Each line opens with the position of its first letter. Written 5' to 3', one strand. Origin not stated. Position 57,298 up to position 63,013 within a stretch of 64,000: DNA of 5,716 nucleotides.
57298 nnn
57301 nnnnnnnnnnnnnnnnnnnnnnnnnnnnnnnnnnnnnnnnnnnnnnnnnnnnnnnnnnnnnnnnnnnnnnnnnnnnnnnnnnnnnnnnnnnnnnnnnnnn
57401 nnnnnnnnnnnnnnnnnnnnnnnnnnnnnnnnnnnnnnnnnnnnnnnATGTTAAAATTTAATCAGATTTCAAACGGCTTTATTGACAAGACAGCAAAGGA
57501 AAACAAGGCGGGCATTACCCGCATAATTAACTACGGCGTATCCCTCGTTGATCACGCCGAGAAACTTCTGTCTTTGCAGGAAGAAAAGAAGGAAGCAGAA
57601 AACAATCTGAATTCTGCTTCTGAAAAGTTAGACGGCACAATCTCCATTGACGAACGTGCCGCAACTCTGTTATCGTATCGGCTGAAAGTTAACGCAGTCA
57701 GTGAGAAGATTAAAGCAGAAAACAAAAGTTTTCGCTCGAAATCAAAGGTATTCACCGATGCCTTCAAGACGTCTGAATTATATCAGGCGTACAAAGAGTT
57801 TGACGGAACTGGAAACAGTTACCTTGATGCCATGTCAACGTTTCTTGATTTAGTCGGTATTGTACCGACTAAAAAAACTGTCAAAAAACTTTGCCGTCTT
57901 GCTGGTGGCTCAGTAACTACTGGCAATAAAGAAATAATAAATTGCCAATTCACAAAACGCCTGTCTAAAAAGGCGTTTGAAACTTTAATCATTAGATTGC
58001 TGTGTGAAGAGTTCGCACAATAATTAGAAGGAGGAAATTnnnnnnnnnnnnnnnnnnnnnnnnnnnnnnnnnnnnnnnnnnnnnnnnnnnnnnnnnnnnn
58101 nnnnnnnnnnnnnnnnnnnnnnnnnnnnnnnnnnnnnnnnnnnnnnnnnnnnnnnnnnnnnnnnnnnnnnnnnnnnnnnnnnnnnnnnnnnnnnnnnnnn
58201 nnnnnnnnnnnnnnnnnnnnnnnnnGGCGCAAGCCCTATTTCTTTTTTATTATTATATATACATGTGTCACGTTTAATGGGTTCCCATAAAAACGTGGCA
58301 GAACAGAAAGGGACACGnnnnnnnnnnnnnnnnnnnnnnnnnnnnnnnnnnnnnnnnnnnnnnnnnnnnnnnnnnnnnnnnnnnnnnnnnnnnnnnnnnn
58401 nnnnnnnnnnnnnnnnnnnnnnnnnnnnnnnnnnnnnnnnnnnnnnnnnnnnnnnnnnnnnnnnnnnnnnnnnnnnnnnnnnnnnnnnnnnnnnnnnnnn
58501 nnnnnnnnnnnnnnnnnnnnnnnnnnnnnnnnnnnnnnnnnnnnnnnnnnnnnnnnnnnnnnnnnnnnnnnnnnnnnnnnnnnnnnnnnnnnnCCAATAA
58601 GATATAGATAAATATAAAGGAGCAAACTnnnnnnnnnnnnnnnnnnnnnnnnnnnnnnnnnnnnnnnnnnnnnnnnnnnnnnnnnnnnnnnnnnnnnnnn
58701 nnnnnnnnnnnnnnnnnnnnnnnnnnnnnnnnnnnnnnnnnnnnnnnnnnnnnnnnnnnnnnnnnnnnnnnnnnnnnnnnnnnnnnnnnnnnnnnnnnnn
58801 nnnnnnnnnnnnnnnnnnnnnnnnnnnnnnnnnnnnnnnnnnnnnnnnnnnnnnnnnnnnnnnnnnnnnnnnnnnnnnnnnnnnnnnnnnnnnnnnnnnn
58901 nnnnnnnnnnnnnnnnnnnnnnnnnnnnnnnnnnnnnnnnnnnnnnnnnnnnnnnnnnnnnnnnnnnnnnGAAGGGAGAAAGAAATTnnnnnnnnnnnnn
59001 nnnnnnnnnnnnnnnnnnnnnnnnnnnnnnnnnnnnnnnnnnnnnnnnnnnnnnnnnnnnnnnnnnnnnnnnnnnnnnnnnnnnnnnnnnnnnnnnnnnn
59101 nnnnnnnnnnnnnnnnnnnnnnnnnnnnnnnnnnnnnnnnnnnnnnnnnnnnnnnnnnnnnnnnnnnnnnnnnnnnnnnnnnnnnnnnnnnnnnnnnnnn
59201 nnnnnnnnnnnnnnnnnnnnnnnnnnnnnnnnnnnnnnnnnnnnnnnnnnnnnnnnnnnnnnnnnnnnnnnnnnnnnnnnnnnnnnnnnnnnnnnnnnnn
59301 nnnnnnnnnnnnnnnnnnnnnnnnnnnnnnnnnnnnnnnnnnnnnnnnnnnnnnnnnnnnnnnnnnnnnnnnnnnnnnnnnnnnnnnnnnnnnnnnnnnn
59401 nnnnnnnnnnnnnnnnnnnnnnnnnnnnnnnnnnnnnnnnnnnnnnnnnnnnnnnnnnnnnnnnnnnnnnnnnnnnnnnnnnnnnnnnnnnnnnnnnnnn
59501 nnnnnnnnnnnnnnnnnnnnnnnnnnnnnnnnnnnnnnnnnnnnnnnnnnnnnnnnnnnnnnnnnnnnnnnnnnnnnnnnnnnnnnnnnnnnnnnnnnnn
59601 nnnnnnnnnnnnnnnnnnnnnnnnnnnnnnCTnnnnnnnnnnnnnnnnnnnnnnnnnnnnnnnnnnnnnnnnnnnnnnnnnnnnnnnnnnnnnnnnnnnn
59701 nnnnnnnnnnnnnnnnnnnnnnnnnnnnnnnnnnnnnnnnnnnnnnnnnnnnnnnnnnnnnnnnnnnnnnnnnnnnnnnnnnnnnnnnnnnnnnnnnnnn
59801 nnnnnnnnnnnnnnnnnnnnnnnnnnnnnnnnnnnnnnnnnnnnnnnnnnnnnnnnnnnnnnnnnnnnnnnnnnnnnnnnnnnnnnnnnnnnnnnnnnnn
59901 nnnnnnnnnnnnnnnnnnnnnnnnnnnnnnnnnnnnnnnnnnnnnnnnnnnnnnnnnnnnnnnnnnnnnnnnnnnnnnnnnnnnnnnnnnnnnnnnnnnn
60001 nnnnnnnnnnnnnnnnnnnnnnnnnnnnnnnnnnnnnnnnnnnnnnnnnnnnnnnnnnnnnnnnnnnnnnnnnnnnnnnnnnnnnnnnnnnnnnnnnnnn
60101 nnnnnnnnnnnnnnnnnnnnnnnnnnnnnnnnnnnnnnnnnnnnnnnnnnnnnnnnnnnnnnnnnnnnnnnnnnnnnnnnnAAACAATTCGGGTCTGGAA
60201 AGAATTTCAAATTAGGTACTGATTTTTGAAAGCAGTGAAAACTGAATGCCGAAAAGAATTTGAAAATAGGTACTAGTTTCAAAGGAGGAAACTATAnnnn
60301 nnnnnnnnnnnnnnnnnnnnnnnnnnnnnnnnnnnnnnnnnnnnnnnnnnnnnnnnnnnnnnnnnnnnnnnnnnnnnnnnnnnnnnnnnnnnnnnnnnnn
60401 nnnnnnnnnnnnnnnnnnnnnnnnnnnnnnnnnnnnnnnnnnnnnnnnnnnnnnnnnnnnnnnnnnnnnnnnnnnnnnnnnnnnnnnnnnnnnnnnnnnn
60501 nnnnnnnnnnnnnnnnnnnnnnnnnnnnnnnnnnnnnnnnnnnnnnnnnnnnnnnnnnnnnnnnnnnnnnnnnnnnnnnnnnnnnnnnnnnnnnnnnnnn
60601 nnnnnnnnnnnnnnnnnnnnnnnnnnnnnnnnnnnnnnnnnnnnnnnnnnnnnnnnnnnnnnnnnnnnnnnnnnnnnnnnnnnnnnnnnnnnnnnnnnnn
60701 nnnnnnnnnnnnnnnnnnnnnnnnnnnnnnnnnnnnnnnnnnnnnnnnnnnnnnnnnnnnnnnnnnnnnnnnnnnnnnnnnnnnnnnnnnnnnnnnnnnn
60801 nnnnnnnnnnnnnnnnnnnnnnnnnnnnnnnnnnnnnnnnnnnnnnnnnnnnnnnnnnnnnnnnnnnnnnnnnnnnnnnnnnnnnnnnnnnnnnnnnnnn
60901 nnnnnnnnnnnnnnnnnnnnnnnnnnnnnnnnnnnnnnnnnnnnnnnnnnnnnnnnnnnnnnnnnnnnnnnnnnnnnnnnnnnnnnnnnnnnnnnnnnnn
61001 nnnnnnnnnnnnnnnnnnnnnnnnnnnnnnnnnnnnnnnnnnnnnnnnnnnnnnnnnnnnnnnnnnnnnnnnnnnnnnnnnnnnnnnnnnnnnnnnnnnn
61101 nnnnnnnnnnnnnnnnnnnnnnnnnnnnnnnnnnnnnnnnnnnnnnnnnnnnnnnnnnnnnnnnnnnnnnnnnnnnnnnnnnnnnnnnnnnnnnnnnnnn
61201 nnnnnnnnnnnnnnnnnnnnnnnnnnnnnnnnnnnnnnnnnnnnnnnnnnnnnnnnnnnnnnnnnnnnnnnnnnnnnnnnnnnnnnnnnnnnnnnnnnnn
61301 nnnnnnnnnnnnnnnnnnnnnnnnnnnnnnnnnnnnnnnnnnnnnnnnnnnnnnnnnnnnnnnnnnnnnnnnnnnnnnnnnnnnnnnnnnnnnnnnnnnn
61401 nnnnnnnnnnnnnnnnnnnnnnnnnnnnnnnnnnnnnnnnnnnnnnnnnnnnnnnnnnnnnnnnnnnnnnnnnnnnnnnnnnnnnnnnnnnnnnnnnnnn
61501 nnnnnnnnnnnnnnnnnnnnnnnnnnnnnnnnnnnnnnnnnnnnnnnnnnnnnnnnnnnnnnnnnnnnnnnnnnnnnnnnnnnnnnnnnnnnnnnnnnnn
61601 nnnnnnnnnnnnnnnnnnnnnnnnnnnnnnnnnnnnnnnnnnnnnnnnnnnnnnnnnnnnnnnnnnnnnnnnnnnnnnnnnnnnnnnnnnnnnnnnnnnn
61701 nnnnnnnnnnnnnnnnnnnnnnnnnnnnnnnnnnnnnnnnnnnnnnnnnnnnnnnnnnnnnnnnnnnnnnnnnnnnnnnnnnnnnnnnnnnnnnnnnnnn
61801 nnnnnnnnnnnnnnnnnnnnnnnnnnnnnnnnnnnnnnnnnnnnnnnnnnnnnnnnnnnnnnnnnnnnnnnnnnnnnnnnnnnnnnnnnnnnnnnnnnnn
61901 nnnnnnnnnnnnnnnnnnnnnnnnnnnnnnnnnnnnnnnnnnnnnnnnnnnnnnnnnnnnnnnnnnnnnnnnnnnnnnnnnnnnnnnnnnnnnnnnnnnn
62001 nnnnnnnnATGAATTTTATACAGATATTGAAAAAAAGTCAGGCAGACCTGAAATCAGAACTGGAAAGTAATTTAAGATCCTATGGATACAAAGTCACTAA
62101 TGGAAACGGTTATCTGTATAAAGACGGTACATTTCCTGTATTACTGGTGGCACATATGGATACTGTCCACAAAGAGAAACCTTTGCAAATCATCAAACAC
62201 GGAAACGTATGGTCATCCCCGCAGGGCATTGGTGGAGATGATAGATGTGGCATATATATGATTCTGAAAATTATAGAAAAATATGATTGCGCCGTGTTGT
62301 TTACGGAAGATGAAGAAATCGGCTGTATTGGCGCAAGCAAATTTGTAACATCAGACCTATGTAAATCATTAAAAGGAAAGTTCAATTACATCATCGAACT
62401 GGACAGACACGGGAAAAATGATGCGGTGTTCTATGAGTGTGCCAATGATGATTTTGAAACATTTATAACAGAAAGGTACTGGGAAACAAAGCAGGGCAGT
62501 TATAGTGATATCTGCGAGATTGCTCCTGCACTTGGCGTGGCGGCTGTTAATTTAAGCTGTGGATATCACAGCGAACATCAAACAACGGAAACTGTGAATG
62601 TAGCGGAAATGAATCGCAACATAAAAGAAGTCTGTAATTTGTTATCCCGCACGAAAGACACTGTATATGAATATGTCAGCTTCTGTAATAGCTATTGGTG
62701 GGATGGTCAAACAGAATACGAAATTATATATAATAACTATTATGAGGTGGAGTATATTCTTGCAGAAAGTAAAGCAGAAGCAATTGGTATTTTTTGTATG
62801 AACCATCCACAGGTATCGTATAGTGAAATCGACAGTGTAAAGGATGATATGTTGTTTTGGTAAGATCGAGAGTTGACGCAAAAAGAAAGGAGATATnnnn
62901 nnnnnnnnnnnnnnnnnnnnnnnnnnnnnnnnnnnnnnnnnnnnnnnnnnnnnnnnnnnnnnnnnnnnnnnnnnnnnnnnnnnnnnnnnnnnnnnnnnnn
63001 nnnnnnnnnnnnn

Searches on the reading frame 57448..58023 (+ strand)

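Call 51: search_protein_families(library=pfam, proteins=[window:57448-58023:+], max_evalue=0.01)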
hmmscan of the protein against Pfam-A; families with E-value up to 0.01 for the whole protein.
window:57448-58023:+ (191 aa): 1 family
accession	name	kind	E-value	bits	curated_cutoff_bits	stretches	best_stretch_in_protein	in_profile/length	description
PF13580.11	SIS_2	-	0.0099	16.4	27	0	77-155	2-77/138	SIS domain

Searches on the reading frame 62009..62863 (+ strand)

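Call 52: search_protein_families(library=pfam, proteins=[window:62009-62863:+], max_evalue=0.01)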
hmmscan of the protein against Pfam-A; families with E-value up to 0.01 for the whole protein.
window:62009-62863:+ (284 aa): 3 families
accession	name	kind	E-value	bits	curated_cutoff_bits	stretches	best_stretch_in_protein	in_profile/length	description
PF04389.22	Peptidase_M28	-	4.4e-05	23.7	21.3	1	43-146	14-107/193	Peptidase family M28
PF01546.33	Peptidase_M20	-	0.0012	19.2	24.6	0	45-129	1-93/206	Peptidase family M20/M25/M40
PF05343.19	Peptidase_M42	-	0.0013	18.3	23.2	0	50-113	111-177/292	M42 glutamyl aminopeptidase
